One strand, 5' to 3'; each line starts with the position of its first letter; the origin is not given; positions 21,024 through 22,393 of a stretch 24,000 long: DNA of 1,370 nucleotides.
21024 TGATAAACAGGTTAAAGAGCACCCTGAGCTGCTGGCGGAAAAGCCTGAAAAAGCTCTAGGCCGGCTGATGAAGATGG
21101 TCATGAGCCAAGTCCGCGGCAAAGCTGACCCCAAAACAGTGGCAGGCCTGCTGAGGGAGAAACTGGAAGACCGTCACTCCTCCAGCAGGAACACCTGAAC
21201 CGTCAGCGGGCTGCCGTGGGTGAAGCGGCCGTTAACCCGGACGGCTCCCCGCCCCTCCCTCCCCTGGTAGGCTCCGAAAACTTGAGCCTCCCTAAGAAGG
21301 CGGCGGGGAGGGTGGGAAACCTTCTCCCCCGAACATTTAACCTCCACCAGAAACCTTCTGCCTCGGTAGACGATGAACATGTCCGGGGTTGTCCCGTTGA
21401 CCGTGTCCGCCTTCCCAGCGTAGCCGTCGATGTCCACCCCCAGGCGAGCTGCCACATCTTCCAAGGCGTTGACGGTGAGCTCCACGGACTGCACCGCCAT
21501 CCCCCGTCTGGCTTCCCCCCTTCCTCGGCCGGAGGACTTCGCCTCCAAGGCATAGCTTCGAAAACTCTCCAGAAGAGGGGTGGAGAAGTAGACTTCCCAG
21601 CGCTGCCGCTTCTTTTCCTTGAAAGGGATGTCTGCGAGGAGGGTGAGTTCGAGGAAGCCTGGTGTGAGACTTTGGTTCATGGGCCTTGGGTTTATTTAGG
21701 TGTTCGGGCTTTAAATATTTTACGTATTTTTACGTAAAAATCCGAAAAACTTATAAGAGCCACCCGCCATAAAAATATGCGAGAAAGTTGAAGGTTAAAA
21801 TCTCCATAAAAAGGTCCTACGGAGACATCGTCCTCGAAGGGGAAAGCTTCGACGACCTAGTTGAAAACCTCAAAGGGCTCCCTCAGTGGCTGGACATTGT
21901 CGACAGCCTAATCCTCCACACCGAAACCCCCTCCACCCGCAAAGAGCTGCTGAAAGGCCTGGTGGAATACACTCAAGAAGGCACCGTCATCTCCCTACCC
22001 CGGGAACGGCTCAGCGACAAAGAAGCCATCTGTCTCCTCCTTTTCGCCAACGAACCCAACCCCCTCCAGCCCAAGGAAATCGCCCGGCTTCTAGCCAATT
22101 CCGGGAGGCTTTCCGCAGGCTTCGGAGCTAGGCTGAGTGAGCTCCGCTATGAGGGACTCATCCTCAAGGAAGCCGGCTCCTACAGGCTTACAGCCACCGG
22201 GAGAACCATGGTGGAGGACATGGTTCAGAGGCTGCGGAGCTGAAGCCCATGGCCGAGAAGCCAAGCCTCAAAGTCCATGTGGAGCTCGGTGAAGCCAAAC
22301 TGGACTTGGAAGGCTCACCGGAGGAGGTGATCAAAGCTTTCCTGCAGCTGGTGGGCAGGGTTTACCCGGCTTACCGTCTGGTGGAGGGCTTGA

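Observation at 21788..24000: Stand-alone NurA-HerA nuclease/translocase operon headed by two paralogous winged-helix proteins, with no Mre11/Rad50 in view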

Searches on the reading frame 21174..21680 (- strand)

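Call 5: search_protein_families(library=pfam, proteins=[window:21174-21680:-], max_evalue=1)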
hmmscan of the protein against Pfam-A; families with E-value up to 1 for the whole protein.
window:21174-21680:- (168 aa): 0 families

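Call 6: search_protein_families(library=ncbifam, proteins=[window:21174-21680:-], max_evalue=1)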
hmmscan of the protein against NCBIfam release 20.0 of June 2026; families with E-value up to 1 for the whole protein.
window:21174-21680:- (168 aa): 1 family
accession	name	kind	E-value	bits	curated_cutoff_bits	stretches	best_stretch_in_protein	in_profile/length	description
TIGR03474.1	incFII_RepA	equivalog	0.091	11.9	446.9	1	38-65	195-222/275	incFII family plasmid replication initiator RepA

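Call 17: search_protein_families(library=padloc, proteins=[window:21174-21677:-], max_evalue=0.1)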
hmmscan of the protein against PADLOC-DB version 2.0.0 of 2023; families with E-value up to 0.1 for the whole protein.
window:21174-21677:- (167 aa): 0 families

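Call 72: search_protein_families(library=phrogs, proteins=[window:21174-21677:-], max_evalue=0.01)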
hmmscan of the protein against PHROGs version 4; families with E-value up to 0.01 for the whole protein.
window:21174-21677:- (167 aa): 0 families

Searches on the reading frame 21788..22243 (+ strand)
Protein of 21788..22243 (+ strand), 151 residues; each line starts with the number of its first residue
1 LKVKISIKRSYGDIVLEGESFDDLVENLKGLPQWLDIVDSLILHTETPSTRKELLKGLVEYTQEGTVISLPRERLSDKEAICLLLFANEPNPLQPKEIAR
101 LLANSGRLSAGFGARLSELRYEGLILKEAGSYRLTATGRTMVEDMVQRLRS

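Call 5: search_protein_families(library=pfam, proteins=[window:21788-22243:+], max_evalue=1)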
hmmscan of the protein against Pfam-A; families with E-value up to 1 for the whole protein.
window:21788-22243:+ (151 aa): 4 families
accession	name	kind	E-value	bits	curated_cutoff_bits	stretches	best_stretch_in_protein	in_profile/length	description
PF25213.1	HVO_A0261_N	-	0.0014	18.9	35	1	115-146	44-75/86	HVO_A0261 N-terminal domain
PF25318.1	WH_GDS1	-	0.022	15.3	27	0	80-109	13-42/95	GDS1 winged helix domain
PF14947.12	HTH_45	-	0.023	15.1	25.5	1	116-147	40-71/77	Winged helix-turn-helix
PF11625.14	DUF3253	-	0.028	15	22.1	1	80-141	7-67/81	Protein of unknown function (DUF3253)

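Call 6: search_protein_families(library=ncbifam, proteins=[window:21788-22243:+], max_evalue=1)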
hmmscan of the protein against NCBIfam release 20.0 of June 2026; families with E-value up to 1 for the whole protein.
window:21788-22243:+ (151 aa): 0 families

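Call 17: search_protein_families(library=padloc, proteins=[window:21788-22240:+], max_evalue=0.1)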
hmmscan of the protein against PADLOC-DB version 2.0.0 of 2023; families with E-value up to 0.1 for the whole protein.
window:21788-22240:+ (151 aa): 1 family
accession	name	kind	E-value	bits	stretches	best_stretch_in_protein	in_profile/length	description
PDLC01879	CARF3--CARF_TM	-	0.00046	17.9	1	56-144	131-219/222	-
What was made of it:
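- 21788..22243 (+): wHTH-A: a 151-aa small protein with an N-terminal beta-hairpin/helical domain and a C-terminal winged helix. Weak wHTH Pfam/PADLOC hits, all below cut-offs (calls 5, 17).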

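Call 72: search_protein_families(library=phrogs, proteins=[window:21788-22240:+], max_evalue=0.01)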
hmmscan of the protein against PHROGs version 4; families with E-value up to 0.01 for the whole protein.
window:21788-22240:+ (151 aa): 0 families
